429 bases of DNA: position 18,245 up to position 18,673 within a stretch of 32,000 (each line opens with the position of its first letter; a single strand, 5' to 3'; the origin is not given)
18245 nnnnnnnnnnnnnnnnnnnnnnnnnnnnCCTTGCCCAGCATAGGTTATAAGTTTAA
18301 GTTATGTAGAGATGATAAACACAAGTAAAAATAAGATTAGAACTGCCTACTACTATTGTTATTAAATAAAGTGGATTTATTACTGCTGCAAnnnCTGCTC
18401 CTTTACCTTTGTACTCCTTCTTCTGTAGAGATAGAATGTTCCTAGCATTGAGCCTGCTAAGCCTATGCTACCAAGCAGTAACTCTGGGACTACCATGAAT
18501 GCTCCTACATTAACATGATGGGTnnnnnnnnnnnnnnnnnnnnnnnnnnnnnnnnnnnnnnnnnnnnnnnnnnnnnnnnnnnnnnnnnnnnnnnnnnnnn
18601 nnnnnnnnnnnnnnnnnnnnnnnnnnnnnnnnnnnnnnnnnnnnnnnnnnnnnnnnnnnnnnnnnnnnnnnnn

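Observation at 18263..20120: Tandem ~0.9-kb segmental duplication acting as a cassette: identical flanks and sorting tail, unrelated ectodomains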

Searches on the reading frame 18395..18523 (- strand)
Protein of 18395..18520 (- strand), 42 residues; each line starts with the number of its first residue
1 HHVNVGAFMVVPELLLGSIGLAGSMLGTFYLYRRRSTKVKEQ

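Call 36: search_protein_families(library=ncbifam, proteins=[window:18395-18520:-], max_evalue=10)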
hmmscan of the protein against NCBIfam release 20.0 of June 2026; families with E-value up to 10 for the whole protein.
seq(42 aa): 0 families

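Call 37: search_protein_families(library=pfam, proteins=[window:18395-18520:-], max_evalue=10)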
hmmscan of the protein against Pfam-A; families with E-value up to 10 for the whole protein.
seq(42 aa): 1 family
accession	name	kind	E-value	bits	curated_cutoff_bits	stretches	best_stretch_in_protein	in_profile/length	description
PF18204.6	PGF-CTERM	-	0.51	10.8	18.8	1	25-35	13-23/23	PGF-CTERM motif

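Call 85: search_protein_representatives(alignment_id=A5)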
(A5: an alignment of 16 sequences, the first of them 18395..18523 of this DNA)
Query: 16 sequences, 41 profile positions. Proteins with E-value up to 0.001 (for the whole library): 243; up to 1e-10: 9; up to 1e-30: 0. The best 150 are listed.
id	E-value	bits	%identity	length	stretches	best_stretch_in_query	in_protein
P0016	2.2e-18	81.7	-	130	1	1-40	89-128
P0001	2.3e-18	81.6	-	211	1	1-40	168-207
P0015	1.8e-16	75.6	-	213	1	3-40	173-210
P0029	2.6e-14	68.6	-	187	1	1-38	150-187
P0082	2.4e-13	65.6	-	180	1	1-37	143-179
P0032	1.2e-11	60.1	-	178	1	5-36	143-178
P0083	1.5e-11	59.8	-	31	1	10-40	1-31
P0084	8.0e-11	57.5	-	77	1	1-40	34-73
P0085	8.0e-11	57.5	-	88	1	1-40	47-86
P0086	1.1e-10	57.0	-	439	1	3-39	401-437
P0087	2.9e-10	55.7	-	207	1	3-38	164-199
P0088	3.3e-10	55.5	-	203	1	3-40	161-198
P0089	3.7e-10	55.3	-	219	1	3-40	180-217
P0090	4.6e-10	55.0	-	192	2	4-39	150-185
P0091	6.8e-10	54.5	-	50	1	3-37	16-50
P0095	3.0e-09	52.4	-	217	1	4-40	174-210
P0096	3.5e-09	52.2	-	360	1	3-38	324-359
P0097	5.0e-09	51.7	-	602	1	1-39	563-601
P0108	1.1e-07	47.4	-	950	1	8-38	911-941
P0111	2.6e-07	46.2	-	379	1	7-37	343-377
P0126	1.1e-06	44.2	-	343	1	8-39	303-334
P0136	1.8e-06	43.6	-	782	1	8-39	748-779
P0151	4.1e-06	42.4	-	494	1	8-40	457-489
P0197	2.6e-05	39.8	-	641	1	5-39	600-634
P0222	6.0e-05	38.7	-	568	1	7-40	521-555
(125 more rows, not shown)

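Call 87: search_protein_families(library=ncbifam, proteins=[P0086, P0090, P0097, P0108, P0111, P0126, P0151, P0197, P0222, P0096], max_evalue=1)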
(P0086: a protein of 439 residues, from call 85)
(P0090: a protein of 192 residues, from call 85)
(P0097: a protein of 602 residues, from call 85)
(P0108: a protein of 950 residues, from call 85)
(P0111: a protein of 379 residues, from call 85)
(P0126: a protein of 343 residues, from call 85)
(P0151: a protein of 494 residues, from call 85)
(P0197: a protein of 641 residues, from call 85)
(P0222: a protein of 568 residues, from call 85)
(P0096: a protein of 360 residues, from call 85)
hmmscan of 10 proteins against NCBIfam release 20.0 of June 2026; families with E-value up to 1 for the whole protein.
P0086 (439 aa): 5 families
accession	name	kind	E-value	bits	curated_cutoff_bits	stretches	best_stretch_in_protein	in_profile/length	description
NF012211.1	tand_rpt_95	domain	2.9e-41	139.4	90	3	3-76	6-85/98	tandem-95 repeat protein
NF038112.1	myxo_dep_M36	subfamily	2.2e-32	111.3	1500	1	13-291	1217-1489/1604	myxosortase-dependent M36 family metallopeptidase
NF038111.1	rhom_dep_M36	equivalog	6.1e-16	57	1700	3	83-176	1184-1277/1315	rhombosortase-dependent M36 family metallopeptidase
TIGR04212.1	GlyGly_RbtA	equivalog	2.8e-05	22.6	295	2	21-60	508-547/605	rhombotarget A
TIGR04225.1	CshA_fibril_rpt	repeat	5.3e-05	24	60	2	18-75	44-104/104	fibrillar adhesin CshA-type repeat protein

P0090 (192 aa): 0 families

P0097 (602 aa): 0 families

P0108 (950 aa): 4 families
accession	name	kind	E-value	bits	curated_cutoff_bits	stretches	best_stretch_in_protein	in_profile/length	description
NF035926.1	scyF_NHL_VPEP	equivalog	4.6e-21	75.4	350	1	48-137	187-275/376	scytonemin biosynthesis PEP-CTERM protein ScyF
NF012181.0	MSCRAMM_SdrD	exception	5.3e-05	20.8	2500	1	238-402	798-955/1379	MSCRAMM family adhesin SdrD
TIGR04056.1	OMP_RagA_SusC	subfamily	0.0036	15.7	368.25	1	248-291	7-45/981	SusC/RagA family TonB-linked outer membrane protein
NF007758.0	PRK10439.1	equivalog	0.11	11.4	222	0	158-187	32-61/418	enterochelin esterase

P0111 (379 aa): 1 family
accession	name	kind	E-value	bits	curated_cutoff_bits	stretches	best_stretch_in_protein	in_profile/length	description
NF038133.1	choice_anch_L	domain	2e-31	109.2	27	1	44-249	7-215/219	choice-of-anchor L domain-containing protein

P0126 (343 aa): 2 families
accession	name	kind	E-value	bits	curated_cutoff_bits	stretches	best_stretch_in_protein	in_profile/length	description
NF052521.1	TafC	equivalog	5.5e-11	42.2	410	1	27-211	185-367/373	TafC family fimbrial protein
TIGR01167.1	LPXTG_anchor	domain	0.1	13.3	15.9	1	313-336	11-34/34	LPXTG cell wall anchor domain-containing protein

P0151 (494 aa): 6 families
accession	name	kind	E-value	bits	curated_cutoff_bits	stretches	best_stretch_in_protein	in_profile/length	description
NF033943.0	RTX_toxin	subfamily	5.8e-12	44.6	1000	2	286-353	686-753/930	RTX family hemolysin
NF046115.1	Ca_rpt_SMc04171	equivalog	2.2e-11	43.6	625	3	116-357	257-484/574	SMc04171 family calcium-binding repeat protein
NF050046.1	PueAB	exception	5.9e-06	25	670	3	295-345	368-418/616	polyurethane esterase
NF033203.1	entero_EhxA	exception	0.00027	19.2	2000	2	290-357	741-808/997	enterohemolysin EhxA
NF053766.1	ZapA_metallo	exception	0.0044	16.1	940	2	292-344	335-387/483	ZapA family metalloprotease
NF041280.1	mem_Micro_34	equivalog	0.072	12.9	37.5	1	466-481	5-20/34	small membrane protein MtfM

P0197 (641 aa): 2 families
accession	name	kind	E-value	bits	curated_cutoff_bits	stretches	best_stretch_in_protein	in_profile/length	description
NF047494.1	Lepto_SBBP_lipo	equivalog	9.2e-14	51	400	3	79-159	157-243/466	SBBP repeat beta-propeller lipoprotein, LipL53 family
TIGR02608.1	delta_60_rpt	domain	5.7e-06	26.1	76.5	1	108-147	2-39/55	delta-60 repeat domain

P0222 (568 aa): 8 families
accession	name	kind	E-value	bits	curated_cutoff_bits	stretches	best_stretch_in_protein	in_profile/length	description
TIGR03921.1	T7SS_mycosin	equivalog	1.5e-20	73.6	278.75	1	121-418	15-274/353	type VII secretion-associated serine protease mycosin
NF051851.1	AtpSerPepEprS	equivalog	2.4e-14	52.3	1700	2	97-192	49-145/988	autotransporter serine peptidase EprS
NF049966.1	QH_SP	equivalog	3e-08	33.3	165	1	123-277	2-130/219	subtilisin-like serine protease QhpE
NF040553.1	SGO_0316_fam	subfamily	2.3e-07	28.9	1400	1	324-385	652-706/1486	SGO_0316/SGO_0317 family LPXTG-anchored serine peptidase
NF033595.1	denti_PrtP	equivalog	7e-05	21.6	300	2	118-187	189-273/606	dentilisin complex serine proteinase subunit PrtP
NF040809.1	germ_prot_CspBA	exception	0.00012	19.8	1250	1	348-389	1006-1047/1099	bifunctional germination protease/germinant receptor pseudoprotease CspBA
TIGR03895.1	protease_PatA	subfamily_domain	0.07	11.9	421.05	1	350-415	140-204/606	PatA/PatG family cyanobactin maturation protease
NF040808.2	CspC_non_triad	exception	0.69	8.3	675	1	344-387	455-498/556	bile acid germinant receptor pseudoprotease CspC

P0096 (360 aa): 0 families

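Call 89: search_protein_families(library=pfam, proteins=[P0086, P0090, P0097, P0108, P0111, P0126, P0151, P0197, P0222, P0096], max_evalue=0.01)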
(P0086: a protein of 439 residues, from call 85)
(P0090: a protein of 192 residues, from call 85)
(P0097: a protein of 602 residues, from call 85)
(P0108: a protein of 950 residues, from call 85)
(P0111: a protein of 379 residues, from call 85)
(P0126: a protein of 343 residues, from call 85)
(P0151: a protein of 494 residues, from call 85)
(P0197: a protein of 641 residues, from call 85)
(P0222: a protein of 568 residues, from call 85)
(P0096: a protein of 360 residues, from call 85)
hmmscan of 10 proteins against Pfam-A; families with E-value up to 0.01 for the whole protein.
P0086 (439 aa): 8 families
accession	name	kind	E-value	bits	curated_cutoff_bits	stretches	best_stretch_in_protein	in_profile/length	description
PF17963.7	Big_9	-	1.2e-48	164.3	23.6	3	2-74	16-89/89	Bacterial Ig domain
PF17892.7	Cadherin_5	-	4.9e-38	129.3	26.5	2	5-75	22-97/98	Cadherin-like domain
PF17803.7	Cadherin_4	-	8.8e-25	87.5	25.1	2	181-240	9-71/71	Bacterial cadherin-like domain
PF22352.2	K319L-like_PKD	-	3.4e-24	85.1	27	1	90-173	1-83/84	K319L-like, PKD domain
PF18911.6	PKD_4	-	8e-09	35.9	27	1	83-121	1-39/85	PKD domain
PF21027.3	Sde0182_C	-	5.5e-06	27.3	27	1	101-162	1-69/83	Cellulose-binding protein Sde0182, C-terminal domain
PF19076.6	CshA_repeat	-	0.0087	17.1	27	0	22-75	48-103/103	Surface adhesin CshA repetitive domain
PF16184.11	Cadherin_3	-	0.009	16.4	25.5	0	39-71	69-102/106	Cadherin-like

P0090 (192 aa): 0 families

P0097 (602 aa): 0 families

P0108 (950 aa): 7 families
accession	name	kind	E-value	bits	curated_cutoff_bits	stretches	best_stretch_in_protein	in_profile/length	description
PF13620.12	CarboxypepD_reg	-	4.1e-20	72.4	32.3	2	565-655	3-81/82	Carboxypeptidase regulatory-like domain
PF01436.27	NHL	-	5.3e-16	58.2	20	2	62-87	4-28/28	NHL repeat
PF17210.9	SdrD_B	-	7.2e-13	49.2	29.7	2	238-302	6-70/112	SdrD B-like domain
PF13715.12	CarbopepD_reg_2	-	3.2e-11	43.5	32.2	0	605-657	24-78/88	CarboxypepD_reg-like domain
PF17170.10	DUF5128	-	3e-05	23.8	22.9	1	69-136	51-118/321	6-bladed beta-propeller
PF23316.1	Ig_DLEC1_6th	-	0.0054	17.3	27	0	674-752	20-95/105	DLEC1 sixth Ig-like domain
PF16371.11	MetallophosN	-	0.0078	16.9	35.6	0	378-431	9-66/77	N terminal of Calcineurin-like phosphoesterase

P0111 (379 aa): 1 family
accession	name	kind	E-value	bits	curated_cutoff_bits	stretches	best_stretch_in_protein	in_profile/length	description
PF16640.11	Big_3_5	-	0.0021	19.1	35.5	1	271-340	6-74/88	Bacterial Ig-like domain (group 3)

P0126 (343 aa): 1 family
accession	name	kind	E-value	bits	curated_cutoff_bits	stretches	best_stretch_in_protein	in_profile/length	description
PF13385.13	Laminin_G_3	-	1.3e-28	100.5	27.6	1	40-201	1-151/151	Concanavalin A-like lectin/glucanases superfamily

P0151 (494 aa): 1 family
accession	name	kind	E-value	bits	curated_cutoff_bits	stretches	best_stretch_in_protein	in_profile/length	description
PF00353.25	HemolysinCabind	-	4.1e-06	27.1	23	2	289-317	8-36/36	RTX calcium-binding nonapeptide repeat (4 copies)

P0197 (641 aa): 1 family
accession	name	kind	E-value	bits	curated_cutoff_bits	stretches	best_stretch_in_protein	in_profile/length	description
PF24005.1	DUF7320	-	3.5e-05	24.2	27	0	128-155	49-76/78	Domain of unknown function (DUF7320)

P0222 (568 aa): 2 families
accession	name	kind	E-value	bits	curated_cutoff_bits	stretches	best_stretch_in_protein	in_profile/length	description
PF00082.27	Peptidase_S8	-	2.3e-36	126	21.8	1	121-408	4-270/288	Subtilase family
PF05922.21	Inhibitor_I9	-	1.9e-05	25.7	21.2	1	45-90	36-81/82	Peptidase inhibitor I9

P0096 (360 aa): 0 families

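Call 91: list_cluster_members(proteins=[P0086, P0097, P0108, P0111, P0136, P0197, P0222, P0090, P0095, P0126])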
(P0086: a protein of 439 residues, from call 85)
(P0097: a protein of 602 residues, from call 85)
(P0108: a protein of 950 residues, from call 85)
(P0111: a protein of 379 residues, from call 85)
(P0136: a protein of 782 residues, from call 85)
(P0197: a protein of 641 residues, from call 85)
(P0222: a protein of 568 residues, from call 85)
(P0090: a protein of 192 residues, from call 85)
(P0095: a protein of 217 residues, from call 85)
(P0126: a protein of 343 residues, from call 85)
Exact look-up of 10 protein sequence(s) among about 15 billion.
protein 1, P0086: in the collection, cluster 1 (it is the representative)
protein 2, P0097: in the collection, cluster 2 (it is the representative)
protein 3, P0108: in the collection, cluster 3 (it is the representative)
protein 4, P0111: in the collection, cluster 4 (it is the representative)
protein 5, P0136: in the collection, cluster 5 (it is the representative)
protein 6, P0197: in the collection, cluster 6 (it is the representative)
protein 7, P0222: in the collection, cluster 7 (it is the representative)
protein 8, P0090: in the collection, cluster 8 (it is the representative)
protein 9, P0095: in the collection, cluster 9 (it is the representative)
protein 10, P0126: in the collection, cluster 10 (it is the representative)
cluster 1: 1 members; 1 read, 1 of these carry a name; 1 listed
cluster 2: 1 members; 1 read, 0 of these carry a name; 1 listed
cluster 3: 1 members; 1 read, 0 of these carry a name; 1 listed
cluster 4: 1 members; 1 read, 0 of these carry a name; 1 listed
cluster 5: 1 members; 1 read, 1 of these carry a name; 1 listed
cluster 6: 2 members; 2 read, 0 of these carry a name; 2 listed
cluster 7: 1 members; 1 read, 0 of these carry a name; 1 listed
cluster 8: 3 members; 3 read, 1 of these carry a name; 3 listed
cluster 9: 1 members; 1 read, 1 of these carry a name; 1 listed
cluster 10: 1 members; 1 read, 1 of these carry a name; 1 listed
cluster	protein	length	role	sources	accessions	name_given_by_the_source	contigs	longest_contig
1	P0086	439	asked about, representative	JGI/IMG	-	hypothetical protein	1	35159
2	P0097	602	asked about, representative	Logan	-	-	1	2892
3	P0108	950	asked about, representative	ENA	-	-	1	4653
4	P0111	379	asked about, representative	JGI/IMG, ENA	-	-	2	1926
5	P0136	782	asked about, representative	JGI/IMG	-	hypothetical protein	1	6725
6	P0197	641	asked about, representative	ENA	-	-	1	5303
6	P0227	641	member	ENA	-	-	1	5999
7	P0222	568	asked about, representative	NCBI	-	-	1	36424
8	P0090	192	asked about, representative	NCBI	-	-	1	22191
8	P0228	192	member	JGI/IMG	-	hypothetical protein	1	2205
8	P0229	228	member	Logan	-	-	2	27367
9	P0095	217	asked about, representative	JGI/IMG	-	hypothetical protein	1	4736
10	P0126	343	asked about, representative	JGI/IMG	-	hypothetical protein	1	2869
